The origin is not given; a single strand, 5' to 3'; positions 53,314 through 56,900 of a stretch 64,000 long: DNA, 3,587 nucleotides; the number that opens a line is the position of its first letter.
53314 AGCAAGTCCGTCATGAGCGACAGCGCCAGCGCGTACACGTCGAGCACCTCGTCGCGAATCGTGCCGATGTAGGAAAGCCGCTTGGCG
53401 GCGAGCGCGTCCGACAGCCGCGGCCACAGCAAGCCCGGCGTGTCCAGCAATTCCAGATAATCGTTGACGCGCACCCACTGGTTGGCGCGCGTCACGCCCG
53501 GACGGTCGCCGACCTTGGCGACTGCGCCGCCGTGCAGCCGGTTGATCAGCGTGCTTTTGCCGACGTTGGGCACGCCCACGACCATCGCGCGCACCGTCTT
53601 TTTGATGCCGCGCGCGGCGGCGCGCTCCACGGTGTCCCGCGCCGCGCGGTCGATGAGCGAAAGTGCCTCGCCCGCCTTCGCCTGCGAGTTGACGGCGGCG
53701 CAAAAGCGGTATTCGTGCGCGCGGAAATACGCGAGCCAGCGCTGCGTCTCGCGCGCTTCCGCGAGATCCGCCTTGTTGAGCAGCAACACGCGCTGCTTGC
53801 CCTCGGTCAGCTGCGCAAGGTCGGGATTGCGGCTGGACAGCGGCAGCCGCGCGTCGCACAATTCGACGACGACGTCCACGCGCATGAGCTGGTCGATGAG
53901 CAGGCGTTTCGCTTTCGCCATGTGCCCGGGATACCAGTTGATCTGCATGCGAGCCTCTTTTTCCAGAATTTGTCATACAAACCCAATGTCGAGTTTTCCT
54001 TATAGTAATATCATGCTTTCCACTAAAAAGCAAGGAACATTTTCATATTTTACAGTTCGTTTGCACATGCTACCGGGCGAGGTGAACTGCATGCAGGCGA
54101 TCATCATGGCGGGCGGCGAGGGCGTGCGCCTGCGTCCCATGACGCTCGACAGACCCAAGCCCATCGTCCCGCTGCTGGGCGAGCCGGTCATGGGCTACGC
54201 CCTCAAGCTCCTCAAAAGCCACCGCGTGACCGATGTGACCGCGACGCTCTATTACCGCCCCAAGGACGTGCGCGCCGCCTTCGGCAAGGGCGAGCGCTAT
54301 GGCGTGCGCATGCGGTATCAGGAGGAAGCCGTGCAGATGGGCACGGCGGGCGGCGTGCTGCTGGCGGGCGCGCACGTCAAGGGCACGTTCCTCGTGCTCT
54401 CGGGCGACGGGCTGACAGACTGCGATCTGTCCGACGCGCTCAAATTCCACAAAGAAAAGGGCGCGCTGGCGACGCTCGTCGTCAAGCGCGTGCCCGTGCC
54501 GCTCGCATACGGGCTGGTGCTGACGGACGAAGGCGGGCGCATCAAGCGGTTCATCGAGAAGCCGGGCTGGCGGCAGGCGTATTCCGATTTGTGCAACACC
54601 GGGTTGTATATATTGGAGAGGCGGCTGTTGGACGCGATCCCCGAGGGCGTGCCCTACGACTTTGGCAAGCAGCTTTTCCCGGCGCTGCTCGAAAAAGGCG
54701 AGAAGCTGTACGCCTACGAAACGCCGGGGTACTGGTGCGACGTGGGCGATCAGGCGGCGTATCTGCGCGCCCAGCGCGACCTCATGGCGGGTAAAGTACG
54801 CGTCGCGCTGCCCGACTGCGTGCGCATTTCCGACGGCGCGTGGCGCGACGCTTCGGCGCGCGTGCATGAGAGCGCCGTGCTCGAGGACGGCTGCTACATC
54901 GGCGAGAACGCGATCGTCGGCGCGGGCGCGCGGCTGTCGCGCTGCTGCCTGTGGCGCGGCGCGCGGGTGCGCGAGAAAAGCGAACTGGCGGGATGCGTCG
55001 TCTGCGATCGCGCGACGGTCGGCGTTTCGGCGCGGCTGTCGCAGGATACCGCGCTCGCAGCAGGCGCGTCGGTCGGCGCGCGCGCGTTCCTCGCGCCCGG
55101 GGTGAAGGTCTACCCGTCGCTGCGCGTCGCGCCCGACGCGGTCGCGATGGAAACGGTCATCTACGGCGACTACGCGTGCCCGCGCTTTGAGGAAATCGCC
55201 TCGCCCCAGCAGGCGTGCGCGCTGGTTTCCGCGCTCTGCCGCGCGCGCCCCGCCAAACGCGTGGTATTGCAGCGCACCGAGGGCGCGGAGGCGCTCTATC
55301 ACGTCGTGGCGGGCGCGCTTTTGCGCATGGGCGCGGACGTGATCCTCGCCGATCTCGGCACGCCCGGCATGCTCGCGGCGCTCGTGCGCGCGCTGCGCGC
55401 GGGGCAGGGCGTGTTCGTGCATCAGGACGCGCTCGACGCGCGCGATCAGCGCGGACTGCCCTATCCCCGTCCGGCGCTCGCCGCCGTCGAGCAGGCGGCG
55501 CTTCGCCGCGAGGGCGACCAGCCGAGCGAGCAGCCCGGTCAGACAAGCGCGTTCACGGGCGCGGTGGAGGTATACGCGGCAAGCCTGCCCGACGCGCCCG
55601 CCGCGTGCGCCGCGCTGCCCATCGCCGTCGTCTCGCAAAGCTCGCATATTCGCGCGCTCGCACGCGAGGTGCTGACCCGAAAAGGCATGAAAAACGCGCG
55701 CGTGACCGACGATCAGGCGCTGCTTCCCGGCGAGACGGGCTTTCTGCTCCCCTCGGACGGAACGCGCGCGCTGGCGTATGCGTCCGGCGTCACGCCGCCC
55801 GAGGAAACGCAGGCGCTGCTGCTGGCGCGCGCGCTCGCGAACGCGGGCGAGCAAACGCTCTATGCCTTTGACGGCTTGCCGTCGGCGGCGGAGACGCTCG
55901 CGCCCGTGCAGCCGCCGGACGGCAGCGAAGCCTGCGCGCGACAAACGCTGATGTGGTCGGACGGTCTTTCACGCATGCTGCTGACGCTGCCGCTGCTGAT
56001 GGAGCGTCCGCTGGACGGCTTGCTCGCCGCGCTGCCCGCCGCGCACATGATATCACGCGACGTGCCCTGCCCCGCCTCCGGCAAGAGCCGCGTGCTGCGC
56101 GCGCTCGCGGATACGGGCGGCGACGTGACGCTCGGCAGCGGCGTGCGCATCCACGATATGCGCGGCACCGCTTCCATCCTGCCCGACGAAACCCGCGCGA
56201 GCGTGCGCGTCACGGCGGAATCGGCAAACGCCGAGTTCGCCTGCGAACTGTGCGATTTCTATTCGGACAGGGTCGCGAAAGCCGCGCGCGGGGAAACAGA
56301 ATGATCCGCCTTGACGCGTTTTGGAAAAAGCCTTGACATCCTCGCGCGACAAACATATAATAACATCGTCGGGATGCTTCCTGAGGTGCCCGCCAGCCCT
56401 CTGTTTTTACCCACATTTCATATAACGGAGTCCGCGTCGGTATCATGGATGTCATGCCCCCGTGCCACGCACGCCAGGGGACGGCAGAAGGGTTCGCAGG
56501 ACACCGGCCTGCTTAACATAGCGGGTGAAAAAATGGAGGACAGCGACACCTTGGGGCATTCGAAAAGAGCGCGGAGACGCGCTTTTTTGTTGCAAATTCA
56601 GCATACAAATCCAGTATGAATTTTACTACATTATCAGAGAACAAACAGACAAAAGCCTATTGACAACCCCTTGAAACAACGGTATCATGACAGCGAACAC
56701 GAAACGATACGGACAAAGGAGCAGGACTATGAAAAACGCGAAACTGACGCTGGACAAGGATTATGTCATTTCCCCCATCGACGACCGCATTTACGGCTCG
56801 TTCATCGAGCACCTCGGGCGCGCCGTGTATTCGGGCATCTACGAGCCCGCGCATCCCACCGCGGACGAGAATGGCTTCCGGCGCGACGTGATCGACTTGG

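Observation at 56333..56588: Free-standing ~220-nt structured RNA gene with a textbook promoter and terminator; class unknown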

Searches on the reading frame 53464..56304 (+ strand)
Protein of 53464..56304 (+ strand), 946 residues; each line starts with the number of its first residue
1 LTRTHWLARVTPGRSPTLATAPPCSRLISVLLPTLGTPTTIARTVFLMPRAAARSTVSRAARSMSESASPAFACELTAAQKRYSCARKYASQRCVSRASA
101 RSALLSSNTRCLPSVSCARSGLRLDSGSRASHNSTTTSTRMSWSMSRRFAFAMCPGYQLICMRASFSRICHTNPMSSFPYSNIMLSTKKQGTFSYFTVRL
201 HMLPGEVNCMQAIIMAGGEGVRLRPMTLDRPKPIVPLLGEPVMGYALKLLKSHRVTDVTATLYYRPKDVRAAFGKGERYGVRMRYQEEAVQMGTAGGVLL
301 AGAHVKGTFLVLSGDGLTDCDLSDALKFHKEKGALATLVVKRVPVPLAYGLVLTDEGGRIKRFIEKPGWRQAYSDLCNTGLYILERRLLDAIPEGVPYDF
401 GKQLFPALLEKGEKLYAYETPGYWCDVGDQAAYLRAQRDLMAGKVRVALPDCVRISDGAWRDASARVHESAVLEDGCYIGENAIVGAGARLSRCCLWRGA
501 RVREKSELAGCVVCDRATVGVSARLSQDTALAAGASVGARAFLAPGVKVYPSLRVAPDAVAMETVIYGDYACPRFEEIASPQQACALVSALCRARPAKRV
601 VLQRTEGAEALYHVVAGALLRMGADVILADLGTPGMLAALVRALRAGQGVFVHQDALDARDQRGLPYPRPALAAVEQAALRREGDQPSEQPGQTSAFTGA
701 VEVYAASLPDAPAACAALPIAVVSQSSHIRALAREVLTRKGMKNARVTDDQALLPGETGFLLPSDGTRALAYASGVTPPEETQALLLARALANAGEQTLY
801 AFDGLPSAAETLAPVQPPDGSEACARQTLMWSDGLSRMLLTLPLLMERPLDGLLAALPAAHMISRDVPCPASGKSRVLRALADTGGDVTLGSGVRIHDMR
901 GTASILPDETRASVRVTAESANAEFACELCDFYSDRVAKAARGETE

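Call 9: search_protein_families(library=pfam, proteins=[window:53464-56304:+])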
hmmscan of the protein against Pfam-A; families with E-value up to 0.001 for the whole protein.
window:53464-56304:+ (946 aa): 5 families
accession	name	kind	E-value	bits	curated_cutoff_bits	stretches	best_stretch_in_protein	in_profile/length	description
PF00483.29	NTP_transferase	-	1e-46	160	21.2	1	212-440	2-242/245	Nucleotidyl transferase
PF25084.1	LbH_EIF2B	-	7.6e-09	36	54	1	464-540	27-102/105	EIF2B subunit epsilon LbH domain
PF00132.30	Hexapep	-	2.4e-08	33.8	27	1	465-492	8-35/36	Bacterial transferase hexapeptide (six repeats)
PF12804.13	NTP_transf_3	-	6.3e-07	30.1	27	1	212-316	1-96/160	MobA-like NTP transferase domain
PF25087.1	GMPPB_C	-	9.4e-07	28.9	39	1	461-551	7-96/110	GMPPB C-terminal domain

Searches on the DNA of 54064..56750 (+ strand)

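Call 4: search_rna_families(source=window, start=56250, end=56750, threshold=evalue, max_evalue=10, show_alignments=5)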
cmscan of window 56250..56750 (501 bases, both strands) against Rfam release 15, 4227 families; matches with E-value up to 10: 3.
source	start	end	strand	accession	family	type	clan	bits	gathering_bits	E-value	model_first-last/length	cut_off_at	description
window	56375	56561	+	RF00013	6S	Gene;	-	52.6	46.4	9.7e-10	1-187/187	no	6S / SsrS RNA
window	56285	56351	+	RF02796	Pab160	Gene; snRNA; snoRNA; HACA-box;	-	16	47.4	7.7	1-68/68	no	Pab160 RNA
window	56621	56639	+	RF01618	ceN114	Gene; snRNA; snoRNA; CD-box;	-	14.4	44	7.6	41-59/63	no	Nematode snoRNA ceN114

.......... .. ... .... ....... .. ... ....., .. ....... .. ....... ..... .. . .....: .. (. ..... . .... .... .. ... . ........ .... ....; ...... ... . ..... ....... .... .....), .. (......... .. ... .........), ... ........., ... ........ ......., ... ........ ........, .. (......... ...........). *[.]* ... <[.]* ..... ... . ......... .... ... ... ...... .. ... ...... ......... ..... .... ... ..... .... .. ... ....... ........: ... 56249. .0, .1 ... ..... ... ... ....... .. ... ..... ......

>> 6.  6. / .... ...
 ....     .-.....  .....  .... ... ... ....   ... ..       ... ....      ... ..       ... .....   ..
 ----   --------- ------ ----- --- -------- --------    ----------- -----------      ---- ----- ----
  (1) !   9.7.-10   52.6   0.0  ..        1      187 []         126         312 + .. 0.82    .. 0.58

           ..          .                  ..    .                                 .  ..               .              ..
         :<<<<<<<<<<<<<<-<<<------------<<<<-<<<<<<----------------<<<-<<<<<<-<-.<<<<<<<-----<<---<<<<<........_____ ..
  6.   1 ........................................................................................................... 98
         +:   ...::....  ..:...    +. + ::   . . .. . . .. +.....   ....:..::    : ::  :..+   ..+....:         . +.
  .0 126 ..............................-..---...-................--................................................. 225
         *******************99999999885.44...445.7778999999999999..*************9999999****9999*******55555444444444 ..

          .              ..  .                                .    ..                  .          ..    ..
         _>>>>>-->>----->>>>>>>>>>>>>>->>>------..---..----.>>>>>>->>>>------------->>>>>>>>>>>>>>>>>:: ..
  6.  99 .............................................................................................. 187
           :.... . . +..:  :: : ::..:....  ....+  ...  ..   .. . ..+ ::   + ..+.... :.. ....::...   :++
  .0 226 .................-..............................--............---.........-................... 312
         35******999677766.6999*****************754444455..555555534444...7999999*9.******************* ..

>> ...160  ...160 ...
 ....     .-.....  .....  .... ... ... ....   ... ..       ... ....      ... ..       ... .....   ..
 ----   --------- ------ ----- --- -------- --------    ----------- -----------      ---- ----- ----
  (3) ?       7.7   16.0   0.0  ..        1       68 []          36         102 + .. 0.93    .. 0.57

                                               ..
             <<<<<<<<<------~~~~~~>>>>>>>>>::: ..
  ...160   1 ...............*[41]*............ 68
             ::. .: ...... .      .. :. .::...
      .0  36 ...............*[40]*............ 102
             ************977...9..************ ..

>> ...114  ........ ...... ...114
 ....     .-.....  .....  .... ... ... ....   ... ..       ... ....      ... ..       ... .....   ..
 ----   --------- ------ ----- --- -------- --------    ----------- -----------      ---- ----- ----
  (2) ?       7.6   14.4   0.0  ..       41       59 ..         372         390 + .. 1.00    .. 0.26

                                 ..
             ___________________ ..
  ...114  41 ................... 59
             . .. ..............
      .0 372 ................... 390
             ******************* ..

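Call 12: search_rna_families(sources=[L001, L002, L003, L004, L005, L006, L007, L008, L009, L010, L011, L012, L013, L014, L015, L016], threshold=gathering)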
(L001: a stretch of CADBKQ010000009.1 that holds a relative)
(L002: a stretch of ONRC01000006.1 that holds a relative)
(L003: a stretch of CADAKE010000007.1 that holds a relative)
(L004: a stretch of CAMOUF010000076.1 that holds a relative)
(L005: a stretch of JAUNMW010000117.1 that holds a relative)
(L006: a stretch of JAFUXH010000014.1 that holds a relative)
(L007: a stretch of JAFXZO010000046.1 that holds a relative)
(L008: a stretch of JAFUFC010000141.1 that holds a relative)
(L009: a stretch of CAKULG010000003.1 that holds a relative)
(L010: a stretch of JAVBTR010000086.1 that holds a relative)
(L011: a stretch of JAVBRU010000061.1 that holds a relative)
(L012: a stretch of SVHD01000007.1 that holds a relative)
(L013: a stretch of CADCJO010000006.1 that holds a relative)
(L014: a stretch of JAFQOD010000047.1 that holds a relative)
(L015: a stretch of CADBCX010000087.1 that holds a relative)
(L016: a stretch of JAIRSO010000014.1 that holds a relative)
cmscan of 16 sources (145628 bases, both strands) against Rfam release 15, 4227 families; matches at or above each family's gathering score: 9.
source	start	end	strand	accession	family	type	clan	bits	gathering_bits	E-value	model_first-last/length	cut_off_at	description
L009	6313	6499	+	RF00013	6S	Gene;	-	67.2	46.4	9.4e-11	1-187/187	no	6S / SsrS RNA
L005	6310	6497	+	RF00013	6S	Gene;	-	66.1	46.4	1.8e-10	1-187/187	no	6S / SsrS RNA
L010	6304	6488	+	RF00013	6S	Gene;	-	63.1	46.4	9e-10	1-187/187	no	6S / SsrS RNA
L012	6313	6501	+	RF00013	6S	Gene;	-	61.8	46.4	1.8e-09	1-187/187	no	6S / SsrS RNA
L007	6395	6582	+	RF00013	6S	Gene;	-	59.6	46.4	6.3e-09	1-187/187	no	6S / SsrS RNA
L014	6316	6504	+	RF00013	6S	Gene;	-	55.1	46.4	7.3e-08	1-187/187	no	6S / SsrS RNA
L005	6650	6738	+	RF00005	tRNA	Gene; tRNA;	CL00001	54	29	1.8e-08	1-71/71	no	tRNA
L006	6320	6512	+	RF00013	6S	Gene;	-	50.3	46.4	1e-06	1-187/187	no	6S / SsrS RNA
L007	6796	6850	+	RF00005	tRNA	Gene; tRNA;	CL00001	38.2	29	0.00041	1-52/71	3'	tRNA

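Call 17: search_rna_families(sources=[L001, L002, L003, L004, L013, L015, L016], threshold=evalue, max_evalue=0.1)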
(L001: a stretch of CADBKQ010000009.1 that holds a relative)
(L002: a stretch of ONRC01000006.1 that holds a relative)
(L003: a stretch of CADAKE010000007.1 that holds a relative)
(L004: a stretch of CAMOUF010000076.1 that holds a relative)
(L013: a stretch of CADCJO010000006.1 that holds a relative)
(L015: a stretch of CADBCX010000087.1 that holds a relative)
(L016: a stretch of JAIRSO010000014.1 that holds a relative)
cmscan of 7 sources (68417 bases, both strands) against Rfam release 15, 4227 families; matches with E-value up to 0.1: 1.
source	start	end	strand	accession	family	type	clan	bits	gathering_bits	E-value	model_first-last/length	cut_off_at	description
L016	2400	2504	-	RF00166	PrrB_RsmZ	Gene; sRNA;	CL00106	26.7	44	0.037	1-133/133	no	PrrB/RsmZ RNA family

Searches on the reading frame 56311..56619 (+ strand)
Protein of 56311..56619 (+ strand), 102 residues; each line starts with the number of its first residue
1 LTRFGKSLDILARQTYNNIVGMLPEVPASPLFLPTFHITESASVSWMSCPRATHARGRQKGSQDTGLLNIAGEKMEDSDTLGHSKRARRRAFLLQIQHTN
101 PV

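Call 9: search_protein_families(library=pfam, proteins=[window:56311-56619:+])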
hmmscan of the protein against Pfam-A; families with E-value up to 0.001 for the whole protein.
window:56311-56619:+ (102 aa): 0 families
